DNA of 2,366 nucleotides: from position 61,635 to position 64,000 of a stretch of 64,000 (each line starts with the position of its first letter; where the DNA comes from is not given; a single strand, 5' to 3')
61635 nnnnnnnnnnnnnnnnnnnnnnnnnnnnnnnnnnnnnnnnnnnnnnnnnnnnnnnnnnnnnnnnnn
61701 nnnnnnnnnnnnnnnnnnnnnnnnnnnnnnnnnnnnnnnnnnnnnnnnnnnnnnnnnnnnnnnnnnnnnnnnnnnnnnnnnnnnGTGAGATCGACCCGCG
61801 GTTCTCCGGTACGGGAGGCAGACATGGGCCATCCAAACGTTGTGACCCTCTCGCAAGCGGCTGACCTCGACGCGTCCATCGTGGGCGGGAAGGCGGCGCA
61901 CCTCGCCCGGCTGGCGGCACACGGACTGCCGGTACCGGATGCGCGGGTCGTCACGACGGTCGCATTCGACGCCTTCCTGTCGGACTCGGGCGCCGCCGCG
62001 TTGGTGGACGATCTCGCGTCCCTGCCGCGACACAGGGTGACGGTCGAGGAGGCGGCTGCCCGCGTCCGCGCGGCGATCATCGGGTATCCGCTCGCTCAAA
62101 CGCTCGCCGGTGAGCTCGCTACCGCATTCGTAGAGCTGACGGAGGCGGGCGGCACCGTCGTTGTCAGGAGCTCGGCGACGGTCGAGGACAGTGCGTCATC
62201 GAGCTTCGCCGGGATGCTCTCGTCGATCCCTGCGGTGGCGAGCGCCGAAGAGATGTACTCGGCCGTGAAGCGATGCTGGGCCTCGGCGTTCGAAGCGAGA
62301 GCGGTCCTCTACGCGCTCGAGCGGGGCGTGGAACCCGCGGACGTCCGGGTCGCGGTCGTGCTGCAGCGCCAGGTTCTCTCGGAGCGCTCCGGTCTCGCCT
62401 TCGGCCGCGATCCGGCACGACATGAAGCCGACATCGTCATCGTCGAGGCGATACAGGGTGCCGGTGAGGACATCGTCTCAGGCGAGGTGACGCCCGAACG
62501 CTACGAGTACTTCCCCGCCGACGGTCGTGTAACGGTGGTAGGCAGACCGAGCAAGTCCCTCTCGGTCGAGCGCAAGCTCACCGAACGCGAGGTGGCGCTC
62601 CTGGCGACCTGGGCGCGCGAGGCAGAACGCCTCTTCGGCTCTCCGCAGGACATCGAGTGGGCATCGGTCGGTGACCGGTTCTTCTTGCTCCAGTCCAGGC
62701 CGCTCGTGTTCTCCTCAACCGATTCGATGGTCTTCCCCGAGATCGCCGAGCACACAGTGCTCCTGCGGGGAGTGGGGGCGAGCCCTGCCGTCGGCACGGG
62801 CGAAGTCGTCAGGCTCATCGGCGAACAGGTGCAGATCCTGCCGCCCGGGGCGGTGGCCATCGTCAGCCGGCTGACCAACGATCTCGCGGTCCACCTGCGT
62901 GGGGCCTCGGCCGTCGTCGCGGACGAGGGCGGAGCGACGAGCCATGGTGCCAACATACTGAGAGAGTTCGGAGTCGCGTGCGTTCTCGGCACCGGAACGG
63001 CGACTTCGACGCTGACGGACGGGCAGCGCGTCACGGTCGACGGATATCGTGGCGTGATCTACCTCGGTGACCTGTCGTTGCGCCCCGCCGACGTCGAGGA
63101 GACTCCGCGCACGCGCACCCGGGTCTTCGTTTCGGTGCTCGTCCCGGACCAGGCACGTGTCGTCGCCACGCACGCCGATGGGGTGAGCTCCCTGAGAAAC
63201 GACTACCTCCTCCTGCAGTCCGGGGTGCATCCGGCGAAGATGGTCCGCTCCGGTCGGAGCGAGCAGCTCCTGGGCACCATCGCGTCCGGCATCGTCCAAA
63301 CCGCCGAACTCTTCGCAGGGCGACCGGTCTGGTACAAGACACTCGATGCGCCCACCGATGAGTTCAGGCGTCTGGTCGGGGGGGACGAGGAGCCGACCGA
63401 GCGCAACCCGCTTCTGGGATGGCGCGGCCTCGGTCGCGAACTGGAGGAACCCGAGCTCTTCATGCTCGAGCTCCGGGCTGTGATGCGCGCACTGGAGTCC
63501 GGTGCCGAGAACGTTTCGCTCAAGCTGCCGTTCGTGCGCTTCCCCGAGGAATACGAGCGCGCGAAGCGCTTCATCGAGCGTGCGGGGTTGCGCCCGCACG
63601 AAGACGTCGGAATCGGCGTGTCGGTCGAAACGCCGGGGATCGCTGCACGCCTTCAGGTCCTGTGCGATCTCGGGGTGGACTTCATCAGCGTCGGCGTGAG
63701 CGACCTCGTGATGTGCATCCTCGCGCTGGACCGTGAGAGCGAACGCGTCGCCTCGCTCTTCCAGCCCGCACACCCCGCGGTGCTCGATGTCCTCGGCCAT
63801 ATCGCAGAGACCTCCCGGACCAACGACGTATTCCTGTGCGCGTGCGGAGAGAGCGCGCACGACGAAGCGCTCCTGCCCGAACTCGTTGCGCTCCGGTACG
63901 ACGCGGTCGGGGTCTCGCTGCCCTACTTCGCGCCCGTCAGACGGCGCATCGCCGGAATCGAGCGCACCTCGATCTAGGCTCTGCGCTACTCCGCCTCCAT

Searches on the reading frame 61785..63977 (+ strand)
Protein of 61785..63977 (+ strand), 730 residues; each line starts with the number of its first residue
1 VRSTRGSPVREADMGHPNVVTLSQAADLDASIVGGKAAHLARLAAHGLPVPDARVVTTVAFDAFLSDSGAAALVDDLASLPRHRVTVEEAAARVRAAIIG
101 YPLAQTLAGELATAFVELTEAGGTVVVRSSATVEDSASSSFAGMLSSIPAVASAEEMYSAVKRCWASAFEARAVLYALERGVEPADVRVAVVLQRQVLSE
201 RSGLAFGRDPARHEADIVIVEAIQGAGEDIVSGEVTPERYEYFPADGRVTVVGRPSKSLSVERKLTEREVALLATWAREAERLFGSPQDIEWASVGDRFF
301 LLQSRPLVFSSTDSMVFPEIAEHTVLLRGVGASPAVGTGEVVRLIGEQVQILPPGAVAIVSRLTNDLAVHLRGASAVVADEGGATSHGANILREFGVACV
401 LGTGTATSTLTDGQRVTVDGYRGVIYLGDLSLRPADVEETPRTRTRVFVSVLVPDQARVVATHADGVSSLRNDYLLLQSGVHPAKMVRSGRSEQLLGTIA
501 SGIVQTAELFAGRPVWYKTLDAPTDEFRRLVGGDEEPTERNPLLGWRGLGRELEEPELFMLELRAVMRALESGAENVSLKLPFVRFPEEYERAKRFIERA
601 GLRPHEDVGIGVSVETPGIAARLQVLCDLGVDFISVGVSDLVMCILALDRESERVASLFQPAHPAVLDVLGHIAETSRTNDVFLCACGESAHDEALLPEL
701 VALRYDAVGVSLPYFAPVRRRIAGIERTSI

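Call 7: search_protein_families(library=pfam, proteins=[window:61785-63977:+], max_evalue=0.01)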
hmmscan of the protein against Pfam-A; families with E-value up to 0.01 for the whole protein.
window:61785-63977:+ (730 aa): 3 families
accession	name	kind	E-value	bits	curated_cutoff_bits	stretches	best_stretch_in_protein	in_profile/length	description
PF01326.24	PPDK_N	-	1.3e-58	199.2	27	1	31-311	2-313/328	Pyruvate phosphate dikinase, AMP/ATP-binding domain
PF02896.24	PEP-utilizers_C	-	1.1e-48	166.4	22.8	1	443-726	18-292/293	PEP-utilising enzyme, PEP-binding domain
PF00391.29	PEP-utilizers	-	2.5e-17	62.7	23.1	1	353-423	2-72/72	PEP-utilising enzyme, mobile domain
